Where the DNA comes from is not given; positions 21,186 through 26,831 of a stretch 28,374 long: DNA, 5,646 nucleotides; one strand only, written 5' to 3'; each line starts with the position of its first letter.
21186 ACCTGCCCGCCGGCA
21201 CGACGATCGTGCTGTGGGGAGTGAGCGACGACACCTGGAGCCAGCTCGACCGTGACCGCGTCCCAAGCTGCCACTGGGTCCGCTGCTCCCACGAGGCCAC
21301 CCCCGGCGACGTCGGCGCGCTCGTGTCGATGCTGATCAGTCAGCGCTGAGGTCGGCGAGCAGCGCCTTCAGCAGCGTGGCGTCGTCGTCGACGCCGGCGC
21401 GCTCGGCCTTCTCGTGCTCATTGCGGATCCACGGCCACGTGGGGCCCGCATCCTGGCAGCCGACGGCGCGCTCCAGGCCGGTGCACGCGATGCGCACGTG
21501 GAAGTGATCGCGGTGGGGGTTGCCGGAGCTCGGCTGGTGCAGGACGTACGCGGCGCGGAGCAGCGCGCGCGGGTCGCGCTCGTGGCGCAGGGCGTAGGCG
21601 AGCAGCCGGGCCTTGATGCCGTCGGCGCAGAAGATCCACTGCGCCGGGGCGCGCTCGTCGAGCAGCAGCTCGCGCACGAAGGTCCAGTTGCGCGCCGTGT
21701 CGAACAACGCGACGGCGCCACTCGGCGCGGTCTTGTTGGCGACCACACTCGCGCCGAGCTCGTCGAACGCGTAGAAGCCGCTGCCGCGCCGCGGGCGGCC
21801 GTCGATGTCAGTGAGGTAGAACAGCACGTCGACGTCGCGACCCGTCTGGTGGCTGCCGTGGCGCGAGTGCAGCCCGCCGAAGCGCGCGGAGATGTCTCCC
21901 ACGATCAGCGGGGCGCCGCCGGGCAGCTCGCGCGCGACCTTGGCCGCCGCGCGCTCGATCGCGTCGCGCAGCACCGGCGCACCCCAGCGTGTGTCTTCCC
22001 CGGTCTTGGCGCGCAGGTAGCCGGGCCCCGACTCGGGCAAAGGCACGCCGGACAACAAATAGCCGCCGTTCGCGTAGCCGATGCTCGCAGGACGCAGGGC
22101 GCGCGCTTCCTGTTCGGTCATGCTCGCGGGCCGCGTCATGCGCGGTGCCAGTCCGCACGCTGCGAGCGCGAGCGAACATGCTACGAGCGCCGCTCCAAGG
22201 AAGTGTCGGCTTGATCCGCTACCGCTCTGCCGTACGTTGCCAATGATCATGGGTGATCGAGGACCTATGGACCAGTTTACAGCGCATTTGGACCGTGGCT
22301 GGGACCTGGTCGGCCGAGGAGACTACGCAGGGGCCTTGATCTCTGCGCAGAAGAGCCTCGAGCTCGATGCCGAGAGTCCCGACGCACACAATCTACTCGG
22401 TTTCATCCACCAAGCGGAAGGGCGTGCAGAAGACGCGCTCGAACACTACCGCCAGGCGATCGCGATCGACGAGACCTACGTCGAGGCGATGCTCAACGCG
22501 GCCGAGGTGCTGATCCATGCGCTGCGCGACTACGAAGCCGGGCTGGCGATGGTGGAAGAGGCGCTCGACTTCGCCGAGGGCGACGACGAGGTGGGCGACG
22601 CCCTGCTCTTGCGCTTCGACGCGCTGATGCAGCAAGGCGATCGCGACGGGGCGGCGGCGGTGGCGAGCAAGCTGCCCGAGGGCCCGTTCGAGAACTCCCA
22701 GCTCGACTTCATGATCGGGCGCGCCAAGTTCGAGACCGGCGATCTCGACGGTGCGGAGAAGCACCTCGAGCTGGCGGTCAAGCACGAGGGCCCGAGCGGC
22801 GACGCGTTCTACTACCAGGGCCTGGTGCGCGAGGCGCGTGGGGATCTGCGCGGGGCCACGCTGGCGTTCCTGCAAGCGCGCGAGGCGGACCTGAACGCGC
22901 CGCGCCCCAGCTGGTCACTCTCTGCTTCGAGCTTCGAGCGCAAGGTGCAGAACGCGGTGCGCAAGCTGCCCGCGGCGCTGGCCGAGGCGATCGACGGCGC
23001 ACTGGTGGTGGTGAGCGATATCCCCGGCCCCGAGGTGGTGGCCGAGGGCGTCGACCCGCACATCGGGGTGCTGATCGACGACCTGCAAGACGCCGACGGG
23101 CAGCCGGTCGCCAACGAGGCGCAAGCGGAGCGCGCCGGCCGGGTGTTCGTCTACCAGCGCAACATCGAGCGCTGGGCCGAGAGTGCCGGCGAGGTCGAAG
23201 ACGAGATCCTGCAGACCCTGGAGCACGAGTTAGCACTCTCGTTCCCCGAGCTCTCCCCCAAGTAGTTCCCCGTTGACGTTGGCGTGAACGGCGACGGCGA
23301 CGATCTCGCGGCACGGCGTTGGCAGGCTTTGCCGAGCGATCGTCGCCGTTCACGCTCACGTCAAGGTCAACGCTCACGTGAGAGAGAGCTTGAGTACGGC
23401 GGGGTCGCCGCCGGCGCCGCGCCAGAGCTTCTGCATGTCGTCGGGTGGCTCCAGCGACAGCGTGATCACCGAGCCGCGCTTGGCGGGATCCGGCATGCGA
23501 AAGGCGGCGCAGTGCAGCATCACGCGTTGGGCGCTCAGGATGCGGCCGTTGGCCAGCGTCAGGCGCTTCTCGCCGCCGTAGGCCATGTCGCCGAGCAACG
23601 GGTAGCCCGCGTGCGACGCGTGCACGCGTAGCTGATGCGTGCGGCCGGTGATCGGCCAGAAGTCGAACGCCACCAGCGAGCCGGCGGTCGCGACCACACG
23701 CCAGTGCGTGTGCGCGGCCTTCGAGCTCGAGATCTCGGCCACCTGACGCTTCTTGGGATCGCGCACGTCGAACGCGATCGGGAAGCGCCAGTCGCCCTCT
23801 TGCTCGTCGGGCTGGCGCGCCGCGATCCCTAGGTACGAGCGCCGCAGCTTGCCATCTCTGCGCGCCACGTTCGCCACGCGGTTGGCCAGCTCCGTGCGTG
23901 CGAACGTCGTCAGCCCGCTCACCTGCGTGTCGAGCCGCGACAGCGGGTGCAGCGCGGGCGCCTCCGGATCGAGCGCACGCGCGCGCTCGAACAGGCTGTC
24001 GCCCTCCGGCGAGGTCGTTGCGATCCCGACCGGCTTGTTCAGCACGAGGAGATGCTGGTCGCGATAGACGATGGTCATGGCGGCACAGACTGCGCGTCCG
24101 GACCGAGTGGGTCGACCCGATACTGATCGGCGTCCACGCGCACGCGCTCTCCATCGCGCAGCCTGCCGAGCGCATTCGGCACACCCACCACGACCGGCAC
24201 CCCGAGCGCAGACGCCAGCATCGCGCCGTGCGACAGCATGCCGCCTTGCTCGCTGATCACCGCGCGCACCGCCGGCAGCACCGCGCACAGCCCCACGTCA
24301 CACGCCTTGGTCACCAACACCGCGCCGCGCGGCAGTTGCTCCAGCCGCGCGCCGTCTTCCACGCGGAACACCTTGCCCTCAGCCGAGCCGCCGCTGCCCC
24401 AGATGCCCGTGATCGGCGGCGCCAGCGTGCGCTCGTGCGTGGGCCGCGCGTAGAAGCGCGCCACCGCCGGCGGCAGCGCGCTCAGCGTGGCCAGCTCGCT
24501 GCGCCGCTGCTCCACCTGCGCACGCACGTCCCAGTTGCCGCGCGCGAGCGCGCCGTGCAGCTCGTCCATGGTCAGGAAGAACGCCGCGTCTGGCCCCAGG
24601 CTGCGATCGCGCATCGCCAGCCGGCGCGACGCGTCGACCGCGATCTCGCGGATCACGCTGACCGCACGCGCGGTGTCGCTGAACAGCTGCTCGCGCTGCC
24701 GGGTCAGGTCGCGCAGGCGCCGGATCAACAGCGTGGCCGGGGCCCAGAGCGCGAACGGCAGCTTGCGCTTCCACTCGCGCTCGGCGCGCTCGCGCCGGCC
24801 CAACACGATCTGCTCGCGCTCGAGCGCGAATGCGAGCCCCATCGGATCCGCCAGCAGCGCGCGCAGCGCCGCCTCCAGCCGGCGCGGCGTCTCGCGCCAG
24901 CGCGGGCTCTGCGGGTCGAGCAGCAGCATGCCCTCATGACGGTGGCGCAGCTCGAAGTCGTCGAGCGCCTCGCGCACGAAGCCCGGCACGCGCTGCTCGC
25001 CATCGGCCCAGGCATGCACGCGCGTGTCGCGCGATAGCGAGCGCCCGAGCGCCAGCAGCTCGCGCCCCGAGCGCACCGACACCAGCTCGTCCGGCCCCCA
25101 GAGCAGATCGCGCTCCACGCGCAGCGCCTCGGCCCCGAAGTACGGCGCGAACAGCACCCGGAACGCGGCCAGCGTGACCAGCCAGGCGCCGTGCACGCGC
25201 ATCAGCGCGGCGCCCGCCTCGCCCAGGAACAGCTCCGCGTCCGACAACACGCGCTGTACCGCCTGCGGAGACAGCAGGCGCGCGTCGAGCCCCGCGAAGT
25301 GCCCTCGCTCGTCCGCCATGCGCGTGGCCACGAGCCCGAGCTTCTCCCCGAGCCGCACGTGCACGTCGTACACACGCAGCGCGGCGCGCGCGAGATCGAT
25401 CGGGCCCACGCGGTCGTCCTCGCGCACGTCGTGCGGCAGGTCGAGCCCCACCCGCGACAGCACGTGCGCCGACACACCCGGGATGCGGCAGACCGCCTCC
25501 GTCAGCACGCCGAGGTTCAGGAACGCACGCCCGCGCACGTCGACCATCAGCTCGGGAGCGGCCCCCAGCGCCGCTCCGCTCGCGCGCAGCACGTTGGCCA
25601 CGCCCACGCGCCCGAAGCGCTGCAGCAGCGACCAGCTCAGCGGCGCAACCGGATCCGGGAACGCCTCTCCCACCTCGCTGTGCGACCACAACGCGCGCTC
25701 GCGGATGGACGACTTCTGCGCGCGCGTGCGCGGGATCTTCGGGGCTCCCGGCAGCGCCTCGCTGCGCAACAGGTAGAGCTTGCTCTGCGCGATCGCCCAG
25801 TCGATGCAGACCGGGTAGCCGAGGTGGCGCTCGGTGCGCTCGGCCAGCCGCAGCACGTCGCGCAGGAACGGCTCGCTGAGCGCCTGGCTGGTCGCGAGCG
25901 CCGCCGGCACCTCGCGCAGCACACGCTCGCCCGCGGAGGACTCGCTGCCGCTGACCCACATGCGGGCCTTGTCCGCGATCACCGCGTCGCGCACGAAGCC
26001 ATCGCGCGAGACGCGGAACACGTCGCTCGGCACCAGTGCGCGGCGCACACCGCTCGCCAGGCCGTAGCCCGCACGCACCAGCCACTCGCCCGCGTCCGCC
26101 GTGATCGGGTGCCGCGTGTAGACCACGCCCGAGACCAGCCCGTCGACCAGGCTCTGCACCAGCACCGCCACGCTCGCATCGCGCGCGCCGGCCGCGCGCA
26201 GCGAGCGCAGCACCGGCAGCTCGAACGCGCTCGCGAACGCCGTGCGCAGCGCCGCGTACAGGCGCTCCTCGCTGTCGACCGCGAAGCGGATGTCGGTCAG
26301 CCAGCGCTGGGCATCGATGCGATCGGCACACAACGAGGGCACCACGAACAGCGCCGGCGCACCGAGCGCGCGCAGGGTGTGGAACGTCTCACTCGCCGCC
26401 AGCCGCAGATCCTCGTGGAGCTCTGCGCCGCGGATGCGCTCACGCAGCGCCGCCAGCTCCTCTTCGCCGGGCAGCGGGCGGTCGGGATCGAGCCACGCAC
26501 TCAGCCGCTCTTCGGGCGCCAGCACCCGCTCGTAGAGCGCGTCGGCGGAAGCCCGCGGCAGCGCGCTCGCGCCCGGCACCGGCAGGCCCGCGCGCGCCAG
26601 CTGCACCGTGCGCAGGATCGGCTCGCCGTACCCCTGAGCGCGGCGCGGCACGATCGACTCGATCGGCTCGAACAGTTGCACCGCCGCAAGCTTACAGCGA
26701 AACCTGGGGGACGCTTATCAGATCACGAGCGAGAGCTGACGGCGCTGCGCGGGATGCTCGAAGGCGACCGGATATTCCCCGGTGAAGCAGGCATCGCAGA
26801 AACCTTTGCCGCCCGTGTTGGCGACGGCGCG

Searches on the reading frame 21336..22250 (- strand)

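Call 11: search_protein_families(library=pfam, proteins=[window:21336-22250:-], max_evalue=0.001)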
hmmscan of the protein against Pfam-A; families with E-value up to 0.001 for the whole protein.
window:21336-22250:- (304 aa): 1 family
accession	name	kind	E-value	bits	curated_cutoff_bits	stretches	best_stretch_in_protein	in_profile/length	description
PF03411.18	Peptidase_M74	-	1.4e-18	67.9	25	1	56-267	1-194/240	Penicillin-insensitive murein endopeptidase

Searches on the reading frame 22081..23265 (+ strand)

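Call 11: search_protein_families(library=pfam, proteins=[window:22081-23265:+], max_evalue=0.001)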
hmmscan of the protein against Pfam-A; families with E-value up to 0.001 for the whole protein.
window:22081-23265:+ (394 aa): 13 families
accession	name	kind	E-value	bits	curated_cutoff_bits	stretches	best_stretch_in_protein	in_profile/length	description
PF07719.23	TPR_2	-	2e-14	52.8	27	1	100-132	1-33/34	Tetratricopeptide repeat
PF13432.12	TPR_16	-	3.1e-12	47.2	32.7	2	70-131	1-62/65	Tetratricopeptide repeat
PF14559.12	TPR_19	-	6.1e-12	46.1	25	1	112-172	3-62/68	Tetratricopeptide repeat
PF13414.12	TPR_11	-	1.1e-11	44.6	26.8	2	113-143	7-37/42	TPR repeat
PF00515.34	TPR_1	-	9.1e-10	38.4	27.8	1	100-133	1-34/34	Tetratricopeptide repeat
PF13428.12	TPR_14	-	1.8e-08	34.7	23.5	0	100-142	1-43/44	Tetratricopeptide repeat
PF13181.12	TPR_8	-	2.8e-08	33.7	25.7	0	101-132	2-33/34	Tetratricopeptide repeat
PF13431.12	TPR_17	-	6e-08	32.8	24.4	0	90-121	3-34/34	Tetratricopeptide repeat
PF13424.12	TPR_12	-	1.3e-07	32.2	30.1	0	102-131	5-34/77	Tetratricopeptide repeat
PF06262.17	Zincin_1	-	1.9e-06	28.2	22.4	1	308-385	5-82/97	Zincin-like metallopeptidase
PF25063.1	ARM_TT21_C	-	8.5e-05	23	35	0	81-130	112-159/209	Tetratricopeptide repeat protein 21 C-terminal ARM domain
PF12895.13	ANAPC3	-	0.00028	21.6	27.2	0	80-160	3-81/82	Anaphase-promoting complex, cyclosome, subunit 3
PF13374.12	TPR_10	-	0.00031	21.1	27.5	0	104-129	6-31/42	Tetratricopeptide repeat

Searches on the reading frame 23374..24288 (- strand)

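Call 11: search_protein_families(library=pfam, proteins=[window:23374-24288:-], max_evalue=0.001)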
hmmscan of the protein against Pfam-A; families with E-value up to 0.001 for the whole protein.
window:23374-24288:- (304 aa): 1 family
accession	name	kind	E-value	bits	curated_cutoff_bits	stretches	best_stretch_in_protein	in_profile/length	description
PF00849.27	PseudoU_synth_2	-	2.8e-19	70.3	26.8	1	79-226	1-152/152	RNA pseudouridylate synthase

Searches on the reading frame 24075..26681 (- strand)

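Call 11: search_protein_families(library=pfam, proteins=[window:24075-26681:-], max_evalue=0.001)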
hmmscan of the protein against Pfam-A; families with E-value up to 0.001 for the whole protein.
window:24075-26681:- (868 aa): 2 families
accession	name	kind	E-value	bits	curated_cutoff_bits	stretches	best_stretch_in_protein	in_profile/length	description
PF01326.24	PPDK_N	-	7.2e-20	71.9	27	1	31-306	18-305/328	Pyruvate phosphate dikinase, AMP/ATP-binding domain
PF00391.29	PEP-utilizers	-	4.9e-17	61.7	23.1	1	784-853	2-71/72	PEP-utilising enzyme, mobile domain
